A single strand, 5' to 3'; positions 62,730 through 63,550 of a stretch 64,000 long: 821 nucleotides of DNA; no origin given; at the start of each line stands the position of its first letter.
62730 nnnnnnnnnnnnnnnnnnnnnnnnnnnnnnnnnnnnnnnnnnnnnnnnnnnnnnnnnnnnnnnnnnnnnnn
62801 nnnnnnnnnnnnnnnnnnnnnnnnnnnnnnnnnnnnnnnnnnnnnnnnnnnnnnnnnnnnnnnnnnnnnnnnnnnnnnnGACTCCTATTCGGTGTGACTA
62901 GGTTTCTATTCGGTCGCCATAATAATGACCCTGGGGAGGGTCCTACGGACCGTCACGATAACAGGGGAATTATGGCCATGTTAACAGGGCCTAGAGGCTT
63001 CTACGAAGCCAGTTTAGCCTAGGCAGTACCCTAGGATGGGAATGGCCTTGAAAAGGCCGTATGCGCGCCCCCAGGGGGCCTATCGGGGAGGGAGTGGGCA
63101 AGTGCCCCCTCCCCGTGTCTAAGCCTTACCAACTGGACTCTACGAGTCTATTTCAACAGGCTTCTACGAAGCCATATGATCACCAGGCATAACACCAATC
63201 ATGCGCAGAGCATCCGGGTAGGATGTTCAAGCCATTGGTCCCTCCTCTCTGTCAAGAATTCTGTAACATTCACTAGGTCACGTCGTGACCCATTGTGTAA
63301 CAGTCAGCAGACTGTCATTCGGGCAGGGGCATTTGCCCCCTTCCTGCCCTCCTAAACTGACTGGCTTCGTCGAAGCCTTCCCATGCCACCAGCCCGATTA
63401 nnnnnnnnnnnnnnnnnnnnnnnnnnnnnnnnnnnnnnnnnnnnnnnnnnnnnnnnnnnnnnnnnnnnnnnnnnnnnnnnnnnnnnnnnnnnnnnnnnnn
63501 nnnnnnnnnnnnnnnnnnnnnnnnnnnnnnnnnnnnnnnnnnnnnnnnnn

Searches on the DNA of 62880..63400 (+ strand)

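Call 11: search_dna_similar(query=window:62880-63400:+, collection=phages, mode=distant, max_rows=60)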
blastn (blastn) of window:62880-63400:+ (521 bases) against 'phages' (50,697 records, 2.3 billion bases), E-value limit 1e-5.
Records with a match: 40; places in all: 57; records where one place covers at least 80% of the query: 37.
Best place of each record, by identity: >=99% 3; 95-99% 15; 90-95% 22.
By first word of the organism name: Pseudomonas 40.
By host as written in the record: Pseudomonas aeruginosa 20; Pseudomonas sp. 4; Pseudomonas aeruginosa PAK 4; Pseudomonas aeruginosa CHA 3; Pseudomonas aeruginosa DLG 2; - 2; Pseudomonas aeruginosa PAER2_24 2; Pseudomonas aeruginosa ATCC27853 1; and 2 more.
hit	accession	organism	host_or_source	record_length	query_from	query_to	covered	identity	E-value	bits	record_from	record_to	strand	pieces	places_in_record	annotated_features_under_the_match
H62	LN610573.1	Pseudomonas phage vB_PaeM_PAO1_Ab03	Pseudomonas aeruginosa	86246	1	521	100%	100.0%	0e+0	940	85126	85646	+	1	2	repeat_region | ORF156: hypothetical protein | ORF155: hypothetical protein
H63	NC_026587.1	Pseudomonas phage vB_PaeM_PAO1_Ab03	Pseudomonas aeruginosa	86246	1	521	100%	100.0%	0e+0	940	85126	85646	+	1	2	repeat_region | ORF156: hypothetical protein | ORF155: hypothetical protein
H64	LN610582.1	Pseudomonas phage vB_PaeM_PAO1_Ab06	Pseudomonas aeruginosa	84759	1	521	100%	99.0%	0e+0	918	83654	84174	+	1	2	none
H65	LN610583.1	Pseudomonas phage vB_PaeM_PAO1_Ab11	Pseudomonas aeruginosa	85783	6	521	99%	97.3%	0e+0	868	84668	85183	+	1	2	record has no annotation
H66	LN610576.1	Pseudomonas phage vB_PaeM_PAO1_Ab17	Pseudomonas aeruginosa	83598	6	521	99%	97.3%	0e+0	868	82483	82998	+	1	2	repeat_region | ORF149: hypothetical protein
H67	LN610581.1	Pseudomonas phage vB_PaeM_PAO1_Ab04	Pseudomonas aeruginosa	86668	6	521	99%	97.3%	0e+0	868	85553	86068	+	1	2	none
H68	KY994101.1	Pseudomonas phage vB_PaeM_G1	Pseudomonas aeruginosa DLG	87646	6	521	99%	94.8%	0e+0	808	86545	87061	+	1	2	none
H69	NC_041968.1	Pseudomonas phage vB_PaeM_G1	Pseudomonas aeruginosa DLG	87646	6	521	99%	94.8%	0e+0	808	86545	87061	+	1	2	none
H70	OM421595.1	Pseudomonas phage vB_PaeM_VL12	Pseudomonas aeruginosa ATCC27853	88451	23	521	96%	95.4%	0e+0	797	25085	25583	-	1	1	hypothetical protein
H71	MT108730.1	Pseudomonas phage Epa24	Pseudomonas sp.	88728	26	521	95%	95.8%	0e+0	801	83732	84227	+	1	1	none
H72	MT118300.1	Pseudomonas phage Epa26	Pseudomonas sp.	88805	26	521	95%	95.8%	0e+0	801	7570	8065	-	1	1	none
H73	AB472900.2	Pseudomonas phage KPP10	-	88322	23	521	96%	95.2%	0e+0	792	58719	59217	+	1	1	none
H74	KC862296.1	Pseudomonas phage P3_CHA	Pseudomonas aeruginosa CHA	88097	23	521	96%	95.2%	0e+0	792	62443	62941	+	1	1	hypothetical protein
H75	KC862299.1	Pseudomonas phage PAK_P3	Pseudomonas aeruginosa PAK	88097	23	521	96%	95.2%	0e+0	792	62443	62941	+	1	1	hypothetical protein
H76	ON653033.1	Pseudomonas phage PH826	Pseudomonas aeruginosa PA003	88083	23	521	96%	95.2%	0e+0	792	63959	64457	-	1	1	none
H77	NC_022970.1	Pseudomonas phage PAK_P3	Pseudomonas aeruginosa PAK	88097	23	521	96%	95.2%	0e+0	792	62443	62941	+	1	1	hypothetical protein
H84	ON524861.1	Pseudomonas phage vB_PaeM_RP15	Pseudomonas aeruginosa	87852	23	521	96%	94.8%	0e+0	783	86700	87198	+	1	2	hypothetical protein (x2) | rasttk_feature_creation_tool=svr_big_repeats | svr_condense_repeats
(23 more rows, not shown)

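Call 13: get_annotated_region(hit=H77, flank=1500)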
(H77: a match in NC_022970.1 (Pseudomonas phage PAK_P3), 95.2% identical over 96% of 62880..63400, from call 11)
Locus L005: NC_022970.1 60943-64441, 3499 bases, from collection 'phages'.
description: Pseudomonas phage PAK_P3, complete genome.
organism: Pseudomonas phage PAK_P3 (NCBI taxid 981431)
taxonomy: Viruses; Duplodnaviria; Heunggongvirae; Uroviricota; Caudoviricetes; Nankokuvirus; Nankokuvirus PAKP3
host: Pseudomonas aeruginosa PAK; source: -; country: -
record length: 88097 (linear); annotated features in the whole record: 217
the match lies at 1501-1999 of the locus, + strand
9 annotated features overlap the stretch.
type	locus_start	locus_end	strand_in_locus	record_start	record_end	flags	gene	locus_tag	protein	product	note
CDS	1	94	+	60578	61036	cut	-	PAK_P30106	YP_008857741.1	hypothetical protein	-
CDS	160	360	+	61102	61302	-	-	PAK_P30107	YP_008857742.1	hypothetical protein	-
CDS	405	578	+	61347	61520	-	-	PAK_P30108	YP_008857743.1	hypothetical protein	-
CDS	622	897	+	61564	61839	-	-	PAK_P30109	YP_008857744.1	hypothetical protein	-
CDS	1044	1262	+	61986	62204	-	-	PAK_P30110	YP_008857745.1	hypothetical protein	-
CDS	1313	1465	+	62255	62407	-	-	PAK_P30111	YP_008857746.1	hypothetical protein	-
CDS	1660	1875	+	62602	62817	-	-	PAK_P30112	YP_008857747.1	hypothetical protein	-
CDS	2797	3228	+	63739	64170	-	-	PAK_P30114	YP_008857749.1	hypothetical protein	-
CDS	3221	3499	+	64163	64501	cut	-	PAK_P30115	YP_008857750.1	hypothetical protein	Type 2 periplasmic binding fold superfamily; Region: Periplasmic_Binding_Protein_Type_2; cl21456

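Call 15: get_annotated_region(hit=H84, flank=1500)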
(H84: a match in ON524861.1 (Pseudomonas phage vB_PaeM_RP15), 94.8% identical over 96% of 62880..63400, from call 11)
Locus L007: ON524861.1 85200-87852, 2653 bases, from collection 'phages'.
description: Pseudomonas phage vB_PaeM_RP15, complete genome.
organism: Pseudomonas phage vB_PaeM_RP15 (NCBI taxid 2951337)
taxonomy: Viruses; Duplodnaviria; Heunggongvirae; Uroviricota; Caudoviricetes; Nankokuvirus
host: Pseudomonas aeruginosa; source: environmental sample; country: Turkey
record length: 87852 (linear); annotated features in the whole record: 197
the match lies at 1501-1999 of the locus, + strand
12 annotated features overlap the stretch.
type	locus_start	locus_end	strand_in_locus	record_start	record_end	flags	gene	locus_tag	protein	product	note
CDS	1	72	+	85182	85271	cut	-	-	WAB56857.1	hypothetical protein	-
CDS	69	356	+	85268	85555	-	-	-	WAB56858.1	hypothetical protein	-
CDS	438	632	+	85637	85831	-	-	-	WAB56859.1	hypothetical protein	-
CDS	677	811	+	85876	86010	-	-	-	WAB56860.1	hypothetical protein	-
CDS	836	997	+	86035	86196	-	-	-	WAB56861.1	hypothetical protein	-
CDS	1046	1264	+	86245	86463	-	-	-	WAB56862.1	hypothetical protein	-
CDS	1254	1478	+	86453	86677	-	-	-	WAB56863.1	hypothetical protein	-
CDS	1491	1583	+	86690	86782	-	-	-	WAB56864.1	hypothetical protein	-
CDS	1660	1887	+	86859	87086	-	-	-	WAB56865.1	hypothetical protein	-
repeat_region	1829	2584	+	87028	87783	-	-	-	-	-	rasttk_feature_creation_tool=svr_big_repeats | svr_condense_repeats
CDS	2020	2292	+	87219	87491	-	-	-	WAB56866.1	hypothetical protein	-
misc_feature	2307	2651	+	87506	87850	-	-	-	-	-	similar to hypothetical protein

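Call 39: search_dna_similar(query=window:63074-63125:+, collection=phages, mode=distant, max_rows=60, max_evalue=10)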
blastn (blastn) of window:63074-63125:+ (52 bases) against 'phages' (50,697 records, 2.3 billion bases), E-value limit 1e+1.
Records with a match: 41; places in all: 82; records where one place covers at least 80% of the query: 40.
Best place of each record, by identity: >=99% 38; 95-99% 1; 90-95% 2.
By first word of the organism name: Pseudomonas 41.
By host as written in the record: Pseudomonas aeruginosa 20; Pseudomonas sp. 5; Pseudomonas aeruginosa PAK 4; Pseudomonas aeruginosa CHA 3; - 2; Pseudomonas aeruginosa PAER2_24 2; Pseudomonas aeruginosa DLG 2; Pseudomonas aeruginosa ATCC27853 1; and 2 more.
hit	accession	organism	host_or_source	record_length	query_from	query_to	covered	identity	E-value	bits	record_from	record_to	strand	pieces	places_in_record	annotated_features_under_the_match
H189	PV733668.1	Pseudomonas phage NCVTCBPA170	Pseudomonas aeruginosa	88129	1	52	100%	100.0%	1e-18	95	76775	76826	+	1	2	none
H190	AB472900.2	Pseudomonas phage KPP10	-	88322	1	52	100%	100.0%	1e-18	95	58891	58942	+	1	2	none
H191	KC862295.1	Pseudomonas phage CHA_P1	Pseudomonas aeruginosa CHA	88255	1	52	100%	100.0%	1e-18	95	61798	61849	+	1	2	none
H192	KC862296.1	Pseudomonas phage P3_CHA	Pseudomonas aeruginosa CHA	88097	1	52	100%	100.0%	1e-18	95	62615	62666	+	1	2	hypothetical protein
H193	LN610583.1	Pseudomonas phage vB_PaeM_PAO1_Ab11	Pseudomonas aeruginosa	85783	1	52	100%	100.0%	1e-18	95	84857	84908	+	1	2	record has no annotation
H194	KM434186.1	Pseudomonas phage vB_PaeM_PS24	Pseudomonas aeruginosa PAER2_24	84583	1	52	100%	100.0%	1e-18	95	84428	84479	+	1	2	none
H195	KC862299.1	Pseudomonas phage PAK_P3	Pseudomonas aeruginosa PAK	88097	1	52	100%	100.0%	1e-18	95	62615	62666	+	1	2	hypothetical protein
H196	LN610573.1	Pseudomonas phage vB_PaeM_PAO1_Ab03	Pseudomonas aeruginosa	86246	1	52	100%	100.0%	1e-18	95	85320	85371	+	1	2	none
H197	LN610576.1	Pseudomonas phage vB_PaeM_PAO1_Ab17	Pseudomonas aeruginosa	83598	1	52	100%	100.0%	1e-18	95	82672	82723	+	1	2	none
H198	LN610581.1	Pseudomonas phage vB_PaeM_PAO1_Ab04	Pseudomonas aeruginosa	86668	1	52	100%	100.0%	1e-18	95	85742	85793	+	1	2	none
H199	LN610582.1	Pseudomonas phage vB_PaeM_PAO1_Ab06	Pseudomonas aeruginosa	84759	1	52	100%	100.0%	1e-18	95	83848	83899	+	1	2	none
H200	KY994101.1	Pseudomonas phage vB_PaeM_G1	Pseudomonas aeruginosa DLG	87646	1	52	100%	100.0%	1e-18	95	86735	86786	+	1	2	none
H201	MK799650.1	Pseudomonas phage PAP-JP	Pseudomonas aeruginosa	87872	1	52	100%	100.0%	1e-18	95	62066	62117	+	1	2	none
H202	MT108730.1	Pseudomonas phage Epa24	Pseudomonas sp.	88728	1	52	100%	100.0%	1e-18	95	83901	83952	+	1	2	none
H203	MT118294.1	Pseudomonas phage Epa16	Pseudomonas sp.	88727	1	52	100%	100.0%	1e-18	95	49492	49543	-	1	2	none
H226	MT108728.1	Pseudomonas phage Epa17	Pseudomonas sp.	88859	1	52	100%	98.1%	6e-17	91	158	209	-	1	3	none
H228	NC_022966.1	Pseudomonas phage PAK_P5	Pseudomonas aeruginosa PAK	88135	1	52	100%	94.5%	1e-12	76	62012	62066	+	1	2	none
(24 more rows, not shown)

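Call 40: get_annotated_region(hit=H228, flank=400)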
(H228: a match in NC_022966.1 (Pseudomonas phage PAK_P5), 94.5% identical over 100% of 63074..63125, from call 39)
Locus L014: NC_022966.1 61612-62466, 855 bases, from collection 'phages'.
description: Pseudomonas phage PAK_P5, complete genome.
organism: Pseudomonas phage PAK_P5 (NCBI taxid 1327964)
taxonomy: Viruses; Duplodnaviria; Heunggongvirae; Uroviricota; Caudoviricetes; Nankokuvirus; Nankokuvirus PAKP3
host: Pseudomonas aeruginosa PAK; source: -; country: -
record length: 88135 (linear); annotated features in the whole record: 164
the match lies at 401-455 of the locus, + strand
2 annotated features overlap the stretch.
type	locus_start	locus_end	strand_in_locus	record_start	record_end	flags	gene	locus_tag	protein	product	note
CDS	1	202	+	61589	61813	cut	-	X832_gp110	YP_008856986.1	hypothetical protein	-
CDS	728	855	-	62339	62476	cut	-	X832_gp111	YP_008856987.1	hypothetical protein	-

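Call 41: get_annotated_region(hit=H226, flank=400)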
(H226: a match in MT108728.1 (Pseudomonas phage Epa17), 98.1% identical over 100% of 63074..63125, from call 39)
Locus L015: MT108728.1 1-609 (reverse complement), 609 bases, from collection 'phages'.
description: Pseudomonas phage Epa17, complete genome.
organism: Pseudomonas phage Epa17 (NCBI taxid 2719570)
taxonomy: Viruses; Duplodnaviria; Heunggongvirae; Uroviricota; Caudoviricetes; Nankokuvirus; Nankokuvirus G1
host: Pseudomonas sp.; source: -; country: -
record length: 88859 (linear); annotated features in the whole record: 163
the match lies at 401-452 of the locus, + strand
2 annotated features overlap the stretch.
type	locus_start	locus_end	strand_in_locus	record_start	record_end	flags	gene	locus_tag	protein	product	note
CDS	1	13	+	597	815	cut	-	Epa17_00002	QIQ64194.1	hypothetical protein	-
CDS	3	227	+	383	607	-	-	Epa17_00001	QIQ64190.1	hypothetical protein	-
